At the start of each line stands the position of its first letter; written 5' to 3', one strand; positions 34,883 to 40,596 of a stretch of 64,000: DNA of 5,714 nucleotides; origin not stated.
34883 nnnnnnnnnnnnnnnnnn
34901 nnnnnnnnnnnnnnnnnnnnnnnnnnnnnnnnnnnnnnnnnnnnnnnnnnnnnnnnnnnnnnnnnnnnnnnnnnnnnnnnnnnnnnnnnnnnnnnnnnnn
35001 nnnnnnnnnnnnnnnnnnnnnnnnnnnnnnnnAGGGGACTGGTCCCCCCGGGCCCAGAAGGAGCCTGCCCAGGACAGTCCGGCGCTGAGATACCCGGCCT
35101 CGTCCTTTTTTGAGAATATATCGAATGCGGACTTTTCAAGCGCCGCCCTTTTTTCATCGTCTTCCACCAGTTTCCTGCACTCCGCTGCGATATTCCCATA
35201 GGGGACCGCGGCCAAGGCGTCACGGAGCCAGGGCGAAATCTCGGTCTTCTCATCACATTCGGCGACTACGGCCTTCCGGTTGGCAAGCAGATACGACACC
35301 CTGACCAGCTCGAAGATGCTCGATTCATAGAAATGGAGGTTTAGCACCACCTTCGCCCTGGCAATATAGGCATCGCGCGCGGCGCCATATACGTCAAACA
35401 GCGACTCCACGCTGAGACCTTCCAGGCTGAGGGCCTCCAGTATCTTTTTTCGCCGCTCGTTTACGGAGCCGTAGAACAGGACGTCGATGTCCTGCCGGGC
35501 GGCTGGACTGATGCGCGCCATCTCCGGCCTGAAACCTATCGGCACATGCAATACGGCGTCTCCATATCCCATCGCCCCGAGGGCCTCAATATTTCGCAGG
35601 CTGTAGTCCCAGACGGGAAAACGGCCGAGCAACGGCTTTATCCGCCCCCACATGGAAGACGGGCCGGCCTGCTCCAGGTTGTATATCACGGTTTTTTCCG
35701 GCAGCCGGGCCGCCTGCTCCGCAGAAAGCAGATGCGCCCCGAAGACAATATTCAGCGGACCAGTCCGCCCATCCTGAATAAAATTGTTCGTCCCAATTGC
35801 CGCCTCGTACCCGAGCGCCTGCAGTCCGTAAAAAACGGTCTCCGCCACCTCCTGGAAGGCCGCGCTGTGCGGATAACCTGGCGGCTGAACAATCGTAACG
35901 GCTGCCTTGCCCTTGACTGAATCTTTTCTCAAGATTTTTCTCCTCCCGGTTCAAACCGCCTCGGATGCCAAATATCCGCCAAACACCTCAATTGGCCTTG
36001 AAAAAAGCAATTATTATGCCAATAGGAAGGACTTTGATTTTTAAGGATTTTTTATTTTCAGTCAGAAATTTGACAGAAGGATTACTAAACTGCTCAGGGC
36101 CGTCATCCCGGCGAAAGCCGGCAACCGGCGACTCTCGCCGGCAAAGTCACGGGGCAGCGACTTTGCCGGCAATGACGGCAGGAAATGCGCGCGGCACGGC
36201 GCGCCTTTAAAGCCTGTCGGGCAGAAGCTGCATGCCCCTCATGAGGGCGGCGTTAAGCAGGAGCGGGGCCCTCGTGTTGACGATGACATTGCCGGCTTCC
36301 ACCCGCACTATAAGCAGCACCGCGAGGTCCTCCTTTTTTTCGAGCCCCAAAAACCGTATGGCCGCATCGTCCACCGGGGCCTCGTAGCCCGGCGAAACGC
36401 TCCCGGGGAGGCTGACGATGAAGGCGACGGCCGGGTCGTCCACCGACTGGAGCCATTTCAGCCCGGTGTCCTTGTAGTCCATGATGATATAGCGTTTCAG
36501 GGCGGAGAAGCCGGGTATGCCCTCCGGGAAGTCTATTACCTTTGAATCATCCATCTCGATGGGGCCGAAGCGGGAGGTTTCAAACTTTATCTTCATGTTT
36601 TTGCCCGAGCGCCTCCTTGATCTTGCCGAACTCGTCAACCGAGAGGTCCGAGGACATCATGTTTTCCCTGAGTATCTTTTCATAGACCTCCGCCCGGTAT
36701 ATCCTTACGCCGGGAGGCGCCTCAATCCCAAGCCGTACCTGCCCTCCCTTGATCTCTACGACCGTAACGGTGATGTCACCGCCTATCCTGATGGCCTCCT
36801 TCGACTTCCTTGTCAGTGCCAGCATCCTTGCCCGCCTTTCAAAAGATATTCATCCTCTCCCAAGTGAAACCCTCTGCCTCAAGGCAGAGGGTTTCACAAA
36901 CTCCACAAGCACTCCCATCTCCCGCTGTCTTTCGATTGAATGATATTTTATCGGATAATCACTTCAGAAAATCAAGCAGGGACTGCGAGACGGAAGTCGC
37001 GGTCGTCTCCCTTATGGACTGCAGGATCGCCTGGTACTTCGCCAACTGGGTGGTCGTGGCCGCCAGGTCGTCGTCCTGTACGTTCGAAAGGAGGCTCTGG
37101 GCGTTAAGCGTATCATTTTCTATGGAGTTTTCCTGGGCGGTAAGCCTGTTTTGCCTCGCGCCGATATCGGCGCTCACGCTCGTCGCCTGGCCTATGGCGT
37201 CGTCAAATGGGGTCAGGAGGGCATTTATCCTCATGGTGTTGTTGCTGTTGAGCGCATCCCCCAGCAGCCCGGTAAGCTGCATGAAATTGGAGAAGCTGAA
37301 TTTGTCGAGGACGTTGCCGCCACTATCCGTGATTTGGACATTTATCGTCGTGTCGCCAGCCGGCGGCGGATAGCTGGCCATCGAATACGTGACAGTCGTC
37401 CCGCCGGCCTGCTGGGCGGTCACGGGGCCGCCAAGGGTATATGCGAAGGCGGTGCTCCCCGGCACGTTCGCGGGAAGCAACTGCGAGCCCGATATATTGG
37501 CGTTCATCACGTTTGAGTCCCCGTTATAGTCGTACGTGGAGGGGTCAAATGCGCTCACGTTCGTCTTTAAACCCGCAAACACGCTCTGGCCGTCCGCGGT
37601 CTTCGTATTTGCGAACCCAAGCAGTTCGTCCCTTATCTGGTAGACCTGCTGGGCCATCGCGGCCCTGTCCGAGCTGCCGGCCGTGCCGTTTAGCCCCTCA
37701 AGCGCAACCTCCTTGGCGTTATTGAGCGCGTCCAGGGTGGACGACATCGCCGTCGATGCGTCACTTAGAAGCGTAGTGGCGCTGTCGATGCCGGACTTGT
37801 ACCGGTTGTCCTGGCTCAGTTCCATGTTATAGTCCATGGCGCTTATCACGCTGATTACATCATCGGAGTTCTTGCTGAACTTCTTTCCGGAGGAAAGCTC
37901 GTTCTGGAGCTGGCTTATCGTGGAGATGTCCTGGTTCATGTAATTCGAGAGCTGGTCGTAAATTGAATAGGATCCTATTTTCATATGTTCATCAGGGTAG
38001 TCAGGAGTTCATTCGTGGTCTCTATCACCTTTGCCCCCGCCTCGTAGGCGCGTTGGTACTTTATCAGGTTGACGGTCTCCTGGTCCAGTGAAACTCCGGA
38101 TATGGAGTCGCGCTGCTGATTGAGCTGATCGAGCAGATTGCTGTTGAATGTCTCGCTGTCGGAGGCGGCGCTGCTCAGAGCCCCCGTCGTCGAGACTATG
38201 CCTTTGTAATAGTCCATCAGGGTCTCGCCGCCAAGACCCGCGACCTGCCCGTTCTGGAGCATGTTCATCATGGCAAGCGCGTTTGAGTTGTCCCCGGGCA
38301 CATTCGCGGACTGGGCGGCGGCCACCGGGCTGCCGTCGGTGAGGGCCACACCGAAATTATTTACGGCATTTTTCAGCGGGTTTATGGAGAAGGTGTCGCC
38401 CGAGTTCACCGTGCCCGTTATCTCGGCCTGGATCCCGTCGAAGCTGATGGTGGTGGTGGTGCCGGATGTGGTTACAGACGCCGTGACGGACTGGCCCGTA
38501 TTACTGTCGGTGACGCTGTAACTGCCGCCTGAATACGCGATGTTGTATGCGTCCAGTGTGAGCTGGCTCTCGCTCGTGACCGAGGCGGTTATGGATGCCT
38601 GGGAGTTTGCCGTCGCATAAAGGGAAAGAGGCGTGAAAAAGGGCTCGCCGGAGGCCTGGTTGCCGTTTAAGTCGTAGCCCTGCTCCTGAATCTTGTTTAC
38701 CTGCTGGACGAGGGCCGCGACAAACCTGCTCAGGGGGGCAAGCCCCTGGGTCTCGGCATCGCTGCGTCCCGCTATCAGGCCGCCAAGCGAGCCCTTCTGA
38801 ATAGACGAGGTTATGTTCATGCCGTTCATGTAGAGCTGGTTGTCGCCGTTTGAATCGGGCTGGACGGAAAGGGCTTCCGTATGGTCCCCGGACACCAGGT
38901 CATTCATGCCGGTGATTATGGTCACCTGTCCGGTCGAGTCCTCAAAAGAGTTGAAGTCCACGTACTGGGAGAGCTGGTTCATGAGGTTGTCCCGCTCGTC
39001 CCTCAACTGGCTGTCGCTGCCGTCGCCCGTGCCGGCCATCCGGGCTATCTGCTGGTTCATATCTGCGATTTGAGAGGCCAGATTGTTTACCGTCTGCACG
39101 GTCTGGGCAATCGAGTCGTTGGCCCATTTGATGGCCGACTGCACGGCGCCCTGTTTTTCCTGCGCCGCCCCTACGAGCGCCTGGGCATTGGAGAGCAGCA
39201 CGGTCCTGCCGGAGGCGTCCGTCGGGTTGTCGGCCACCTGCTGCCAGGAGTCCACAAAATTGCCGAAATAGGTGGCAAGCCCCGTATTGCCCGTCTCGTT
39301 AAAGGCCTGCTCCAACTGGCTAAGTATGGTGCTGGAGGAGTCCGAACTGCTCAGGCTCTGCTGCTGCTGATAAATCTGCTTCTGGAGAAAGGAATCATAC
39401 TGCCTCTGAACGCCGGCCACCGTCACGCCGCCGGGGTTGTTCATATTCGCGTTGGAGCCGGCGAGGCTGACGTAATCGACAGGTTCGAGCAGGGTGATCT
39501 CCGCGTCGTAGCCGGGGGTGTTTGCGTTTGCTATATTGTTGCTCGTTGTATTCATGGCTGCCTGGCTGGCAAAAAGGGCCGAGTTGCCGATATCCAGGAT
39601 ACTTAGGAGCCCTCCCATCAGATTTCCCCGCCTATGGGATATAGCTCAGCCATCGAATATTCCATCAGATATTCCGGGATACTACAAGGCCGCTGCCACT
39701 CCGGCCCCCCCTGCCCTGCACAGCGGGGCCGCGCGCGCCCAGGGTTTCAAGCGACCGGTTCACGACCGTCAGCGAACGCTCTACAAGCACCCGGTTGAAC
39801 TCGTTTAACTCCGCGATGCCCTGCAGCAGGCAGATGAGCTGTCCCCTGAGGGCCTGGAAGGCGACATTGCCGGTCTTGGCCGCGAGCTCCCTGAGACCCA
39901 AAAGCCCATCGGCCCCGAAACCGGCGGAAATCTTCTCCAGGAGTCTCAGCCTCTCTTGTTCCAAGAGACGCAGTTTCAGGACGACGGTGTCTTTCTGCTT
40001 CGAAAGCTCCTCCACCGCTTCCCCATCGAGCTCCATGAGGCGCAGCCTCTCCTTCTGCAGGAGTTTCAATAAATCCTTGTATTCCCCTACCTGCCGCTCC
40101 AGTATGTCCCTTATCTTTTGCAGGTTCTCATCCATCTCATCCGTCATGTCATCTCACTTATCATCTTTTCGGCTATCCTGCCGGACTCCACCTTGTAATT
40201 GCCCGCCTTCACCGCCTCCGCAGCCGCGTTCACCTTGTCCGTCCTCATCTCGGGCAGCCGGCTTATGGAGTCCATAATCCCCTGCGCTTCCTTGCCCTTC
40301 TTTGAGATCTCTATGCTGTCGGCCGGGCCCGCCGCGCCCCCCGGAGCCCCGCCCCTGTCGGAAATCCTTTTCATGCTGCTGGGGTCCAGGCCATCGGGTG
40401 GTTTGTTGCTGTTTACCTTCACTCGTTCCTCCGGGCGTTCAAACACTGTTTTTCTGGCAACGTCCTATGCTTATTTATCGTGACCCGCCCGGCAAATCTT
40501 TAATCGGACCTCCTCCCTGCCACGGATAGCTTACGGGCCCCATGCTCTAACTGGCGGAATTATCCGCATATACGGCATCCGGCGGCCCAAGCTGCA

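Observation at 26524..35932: Two megasynthase-like genes (1895 + 1223 aa, at least eight catalytic-type domains plus TPR arrays) between csrA-fliW and fliC: candidate flagellin glycosylation machine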

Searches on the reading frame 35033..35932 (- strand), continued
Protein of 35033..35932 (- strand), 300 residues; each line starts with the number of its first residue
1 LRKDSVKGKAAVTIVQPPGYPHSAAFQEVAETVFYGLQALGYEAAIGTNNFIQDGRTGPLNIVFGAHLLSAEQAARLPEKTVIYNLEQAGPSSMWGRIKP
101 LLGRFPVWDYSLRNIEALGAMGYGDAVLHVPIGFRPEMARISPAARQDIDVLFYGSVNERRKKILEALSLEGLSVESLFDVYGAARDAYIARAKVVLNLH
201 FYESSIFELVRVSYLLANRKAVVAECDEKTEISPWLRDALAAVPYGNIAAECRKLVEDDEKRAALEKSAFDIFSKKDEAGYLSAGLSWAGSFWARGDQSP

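Call 89: search_protein_families(library=pfam, proteins=[L061:8356-9840:-, L054:12380-13795:+, L011:12033-13970:+, L028:13173-15236:+, L022:8094-9635:+, L017:5019-6815:+], max_evalue=0.001)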
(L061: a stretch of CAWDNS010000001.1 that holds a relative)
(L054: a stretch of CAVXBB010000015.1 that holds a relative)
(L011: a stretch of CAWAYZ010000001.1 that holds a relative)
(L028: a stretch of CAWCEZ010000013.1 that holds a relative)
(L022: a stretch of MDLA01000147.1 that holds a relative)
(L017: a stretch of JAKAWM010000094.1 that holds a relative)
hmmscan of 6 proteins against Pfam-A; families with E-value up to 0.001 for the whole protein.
L061:8356-9840:- (495 aa): 18 families
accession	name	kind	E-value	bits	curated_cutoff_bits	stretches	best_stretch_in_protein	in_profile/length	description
PF00535.33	Glycos_transf_2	-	1.2e-21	77.8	23.3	1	53-200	4-162/168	Glycosyl transferase family 2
PF07719.23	TPR_2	-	3.1e-16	58.5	27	1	300-324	1-25/34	Tetratricopeptide repeat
PF00515.34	TPR_1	-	4e-14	52.2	27.8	1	300-322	1-23/34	Tetratricopeptide repeat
PF13428.12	TPR_14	-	1.7e-13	50.2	23.5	1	267-306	3-41/44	Tetratricopeptide repeat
PF13432.12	TPR_16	-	3.5e-13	50.2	32.7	1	280-325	11-56/65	Tetratricopeptide repeat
PF14559.12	TPR_19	-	7.2e-12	45.9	25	1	280-324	5-49/68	Tetratricopeptide repeat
PF13414.12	TPR_11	-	1.2e-11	44.5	26.8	1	283-314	11-42/42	TPR repeat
PF13181.12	TPR_8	-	6.8e-09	35.6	25.7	0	301-321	2-22/34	Tetratricopeptide repeat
PF13371.12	TPR_9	-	1e-07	32.3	35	1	281-321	10-50/73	Tetratricopeptide repeat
PF23914.1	TPR_CcmH_CycH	-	3.2e-07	30.7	42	0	254-301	39-85/158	Cytochrome c-type biogenesis protein H TPR domain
PF09976.15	TPR_21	-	3.9e-07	30.4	25.5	1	309-374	122-188/193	Tetratricopeptide repeat-like domain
PF13431.12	TPR_17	-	1.1e-06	28.8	24.4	0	288-320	1-33/34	Tetratricopeptide repeat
PF13424.12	TPR_12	-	1.7e-06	28.6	30.1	0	260-296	40-75/77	Tetratricopeptide repeat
PF13704.12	Glyco_tranf_2_4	-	4.3e-06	27.6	27.5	1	56-143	1-97/98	Glycosyl transferase family 2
PF01239.28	PPTA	-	2.3e-05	24.3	29.5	0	252-271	6-25/32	Protein prenyltransferase alpha subunit repeat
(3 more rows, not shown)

L054:12380-13795:+ (472 aa): 15 families
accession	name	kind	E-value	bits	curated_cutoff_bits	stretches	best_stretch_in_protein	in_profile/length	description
PF00535.33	Glycos_transf_2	-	2.6e-18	66.9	23.3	1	24-172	4-163/168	Glycosyl transferase family 2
PF13428.12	TPR_14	-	7.3e-15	54.4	23.5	1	406-449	1-44/44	Tetratricopeptide repeat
PF07719.23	TPR_2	-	2.9e-13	49.3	27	0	311-337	7-33/34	Tetratricopeptide repeat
PF14559.12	TPR_19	-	9.7e-13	48.7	25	2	252-297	6-51/68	Tetratricopeptide repeat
PF00515.34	TPR_1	-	1.5e-12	47.2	27.8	0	251-270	15-34/34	Tetratricopeptide repeat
PF13432.12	TPR_16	-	5.3e-12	46.4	32.7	1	251-294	11-54/65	Tetratricopeptide repeat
PF23914.1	TPR_CcmH_CycH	-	8.9e-12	45.6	42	1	225-269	39-82/158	Cytochrome c-type biogenesis protein H TPR domain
PF13181.12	TPR_8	-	5.4e-11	42.2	25.7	0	310-337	6-33/34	Tetratricopeptide repeat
PF13414.12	TPR_11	-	2.9e-08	33.7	26.8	0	254-285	11-42/42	TPR repeat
PF13431.12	TPR_17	-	9e-07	29.1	24.4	1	259-291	1-33/34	Tetratricopeptide repeat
PF12569.14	NatA_aux_su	-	6.4e-06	25.8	33.3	1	272-358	5-83/515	N-terminal acetyltransferase A, auxiliary subunit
PF09976.15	TPR_21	-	1.6e-05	25.1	25.5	1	280-345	122-188/193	Tetratricopeptide repeat-like domain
PF13371.12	TPR_9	-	6.8e-05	23.3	35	0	252-295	10-53/73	Tetratricopeptide repeat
PF13174.12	TPR_6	-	0.00015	22.6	26.3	0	409-439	3-33/33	Tetratricopeptide repeat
PF12895.13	ANAPC3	-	0.00016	22.4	27.2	1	254-330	6-81/82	Anaphase-promoting complex, cyclosome, subunit 3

L011:12033-13970:+ (646 aa): 3 families
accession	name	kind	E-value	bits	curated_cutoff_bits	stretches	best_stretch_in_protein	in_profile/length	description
PF00535.33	Glycos_transf_2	-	7.2e-17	62.3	23.3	1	77-218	1-151/168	Glycosyl transferase family 2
PF13704.12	Glyco_tranf_2_4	-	3.8e-09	37.4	27.5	1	83-170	1-97/98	Glycosyl transferase family 2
PF07719.23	TPR_2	-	0.00035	20.9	27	0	283-306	6-29/34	Tetratricopeptide repeat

L028:13173-15236:+ (688 aa): 6 families
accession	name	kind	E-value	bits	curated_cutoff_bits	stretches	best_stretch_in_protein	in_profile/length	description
PF00535.33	Glycos_transf_2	-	1.1e-16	61.6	23.3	1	136-216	1-89/168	Glycosyl transferase family 2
PF13704.12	Glyco_tranf_2_4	-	6e-08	33.5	27.5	1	142-228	1-96/98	Glycosyl transferase family 2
PF13424.12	TPR_12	-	8e-06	26.4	30.1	0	343-404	7-73/77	Tetratricopeptide repeat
PF07719.23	TPR_2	-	9e-06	25.9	27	0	344-367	6-29/34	Tetratricopeptide repeat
PF14559.12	TPR_19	-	0.00077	20.2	25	0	424-482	5-57/68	Tetratricopeptide repeat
PF13181.12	TPR_8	-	0.00085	19.7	25.7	0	344-367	6-29/34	Tetratricopeptide repeat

L022:8094-9635:+ (514 aa): 6 families
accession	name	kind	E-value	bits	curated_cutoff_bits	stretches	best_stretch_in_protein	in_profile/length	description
PF00535.33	Glycos_transf_2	-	4.3e-18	66.3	23.3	1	55-155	2-110/168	Glycosyl transferase family 2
PF14559.12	TPR_19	-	1.1e-08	35.8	25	0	402-445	2-45/68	Tetratricopeptide repeat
PF12895.13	ANAPC3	-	9.3e-07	29.5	27.2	0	244-285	10-51/82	Anaphase-promoting complex, cyclosome, subunit 3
PF13704.12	Glyco_tranf_2_4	-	7.6e-06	26.8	27.5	1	60-134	1-82/98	Glycosyl transferase family 2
PF13428.12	TPR_14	-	1.2e-05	26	23.5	0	310-343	10-43/44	Tetratricopeptide repeat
PF07719.23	TPR_2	-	0.00028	21.2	27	0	311-334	11-34/34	Tetratricopeptide repeat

L017:5019-6815:+ (599 aa): 5 families
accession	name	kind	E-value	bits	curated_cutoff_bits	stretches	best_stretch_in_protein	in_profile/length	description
PF00535.33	Glycos_transf_2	-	4e-17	63.1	23.3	1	31-167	1-147/168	Glycosyl transferase family 2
PF14559.12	TPR_19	-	3e-07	31.1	25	0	241-307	1-64/68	Tetratricopeptide repeat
PF13704.12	Glyco_tranf_2_4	-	3.6e-07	31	27.5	1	37-123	1-96/98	Glycosyl transferase family 2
PF13424.12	TPR_12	-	3.4e-06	27.6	30.1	0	233-292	5-69/77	Tetratricopeptide repeat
PF07719.23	TPR_2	-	4.1e-05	23.8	27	0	236-259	6-29/34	Tetratricopeptide repeat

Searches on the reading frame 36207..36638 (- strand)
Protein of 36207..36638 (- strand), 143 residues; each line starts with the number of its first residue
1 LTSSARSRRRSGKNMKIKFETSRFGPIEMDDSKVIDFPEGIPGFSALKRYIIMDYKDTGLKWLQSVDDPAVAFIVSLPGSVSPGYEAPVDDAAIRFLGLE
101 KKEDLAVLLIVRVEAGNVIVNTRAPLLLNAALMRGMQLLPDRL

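Call 9: search_protein_families(library=pfam, proteins=[window:36207-36638:-], max_evalue=0.001)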
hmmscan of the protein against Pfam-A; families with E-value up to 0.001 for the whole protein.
window:36207-36638:- (143 aa): 1 family
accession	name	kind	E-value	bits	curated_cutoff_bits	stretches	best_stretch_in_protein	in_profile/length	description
PF02623.20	FliW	-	3e-26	92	25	1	35-139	1-110/122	FliW protein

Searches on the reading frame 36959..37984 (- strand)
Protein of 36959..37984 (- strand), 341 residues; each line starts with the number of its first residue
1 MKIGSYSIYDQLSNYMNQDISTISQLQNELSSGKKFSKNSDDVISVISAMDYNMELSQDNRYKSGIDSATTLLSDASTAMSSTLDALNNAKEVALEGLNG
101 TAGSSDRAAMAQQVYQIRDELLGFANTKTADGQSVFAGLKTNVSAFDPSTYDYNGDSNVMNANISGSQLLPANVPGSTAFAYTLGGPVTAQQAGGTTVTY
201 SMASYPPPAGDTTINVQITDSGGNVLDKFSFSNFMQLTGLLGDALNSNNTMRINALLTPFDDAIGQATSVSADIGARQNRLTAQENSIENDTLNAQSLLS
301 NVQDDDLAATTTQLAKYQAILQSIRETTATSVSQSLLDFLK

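Call 9: search_protein_families(library=pfam, proteins=[window:36959-37984:-], max_evalue=0.001)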
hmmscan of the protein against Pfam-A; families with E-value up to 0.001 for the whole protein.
window:36959-37984:- (341 aa): 2 families
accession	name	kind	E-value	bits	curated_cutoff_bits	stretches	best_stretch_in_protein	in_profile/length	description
PF00669.25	Flagellin_N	-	2.3e-12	47.6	26.6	1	7-141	5-139/139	Bacterial flagellin N-terminal helical region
PF00700.27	Flagellin_C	-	9.2e-08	32.7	23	1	260-340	4-86/86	Bacterial flagellin C-terminal helical region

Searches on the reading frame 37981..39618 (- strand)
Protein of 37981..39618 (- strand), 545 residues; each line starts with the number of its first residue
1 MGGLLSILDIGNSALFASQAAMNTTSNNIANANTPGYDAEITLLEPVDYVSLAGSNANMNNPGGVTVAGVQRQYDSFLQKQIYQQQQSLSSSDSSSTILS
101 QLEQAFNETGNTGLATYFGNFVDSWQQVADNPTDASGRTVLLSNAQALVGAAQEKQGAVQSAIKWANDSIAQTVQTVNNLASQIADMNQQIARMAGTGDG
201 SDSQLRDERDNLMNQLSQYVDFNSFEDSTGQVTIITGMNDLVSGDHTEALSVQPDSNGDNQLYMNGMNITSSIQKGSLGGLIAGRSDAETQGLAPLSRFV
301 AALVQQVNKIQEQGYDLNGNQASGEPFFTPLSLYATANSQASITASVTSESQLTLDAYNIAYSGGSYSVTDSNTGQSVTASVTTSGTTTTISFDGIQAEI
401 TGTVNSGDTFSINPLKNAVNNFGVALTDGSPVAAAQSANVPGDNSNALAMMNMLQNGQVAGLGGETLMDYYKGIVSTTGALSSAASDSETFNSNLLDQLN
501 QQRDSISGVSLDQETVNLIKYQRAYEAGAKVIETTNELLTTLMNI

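Call 9: search_protein_families(library=pfam, proteins=[window:37981-39618:-], max_evalue=0.001)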
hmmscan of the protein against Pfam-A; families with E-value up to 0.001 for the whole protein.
window:37981-39618:- (545 aa): 4 families
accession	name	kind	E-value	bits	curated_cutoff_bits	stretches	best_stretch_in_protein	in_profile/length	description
PF22638.1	FlgK_D1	-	2.7e-52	178.1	28.6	1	99-328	1-233/233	Flagellar hook-associated protein FlgK helical domain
PF06429.18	Flg_bbr_C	-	6.8e-13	48.4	23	1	501-545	2-46/46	Flagellar basal body rod FlgEFG protein C-terminal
PF21158.3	flgK_1st_1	-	1.7e-10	41.2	24.2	1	336-414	4-81/81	Flagellar hook-associated protein 1, D2-like domain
PF00460.25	Flg_bb_rod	-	1e-08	35.4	20.7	1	8-37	1-30/31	Flagella basal body rod protein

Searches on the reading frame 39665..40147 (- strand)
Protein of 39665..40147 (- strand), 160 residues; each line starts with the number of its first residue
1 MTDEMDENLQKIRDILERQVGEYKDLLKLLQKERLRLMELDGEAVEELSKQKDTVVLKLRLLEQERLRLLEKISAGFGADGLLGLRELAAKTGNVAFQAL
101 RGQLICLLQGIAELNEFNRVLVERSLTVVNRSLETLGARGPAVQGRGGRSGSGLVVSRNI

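Call 9: search_protein_families(library=pfam, proteins=[window:39665-40147:-], max_evalue=0.001)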
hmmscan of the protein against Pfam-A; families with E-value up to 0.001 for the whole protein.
window:39665-40147:- (160 aa): 1 family
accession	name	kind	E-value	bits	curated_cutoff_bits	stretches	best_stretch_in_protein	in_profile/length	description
PF05130.17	FlgN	-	2.2e-20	74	30.5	1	5-137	1-130/147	FlgN protein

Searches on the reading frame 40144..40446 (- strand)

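Call 9: search_protein_families(library=pfam, proteins=[window:40144-40446:-], max_evalue=0.001)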
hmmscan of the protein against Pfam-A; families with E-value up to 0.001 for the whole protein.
window:40144-40446:- (100 aa): 1 family
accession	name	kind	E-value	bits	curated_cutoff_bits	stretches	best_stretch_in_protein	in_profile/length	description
PF04316.19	FlgM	-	6.8e-15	55.5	25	1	43-96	1-54/55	Anti-sigma-28 factor, FlgM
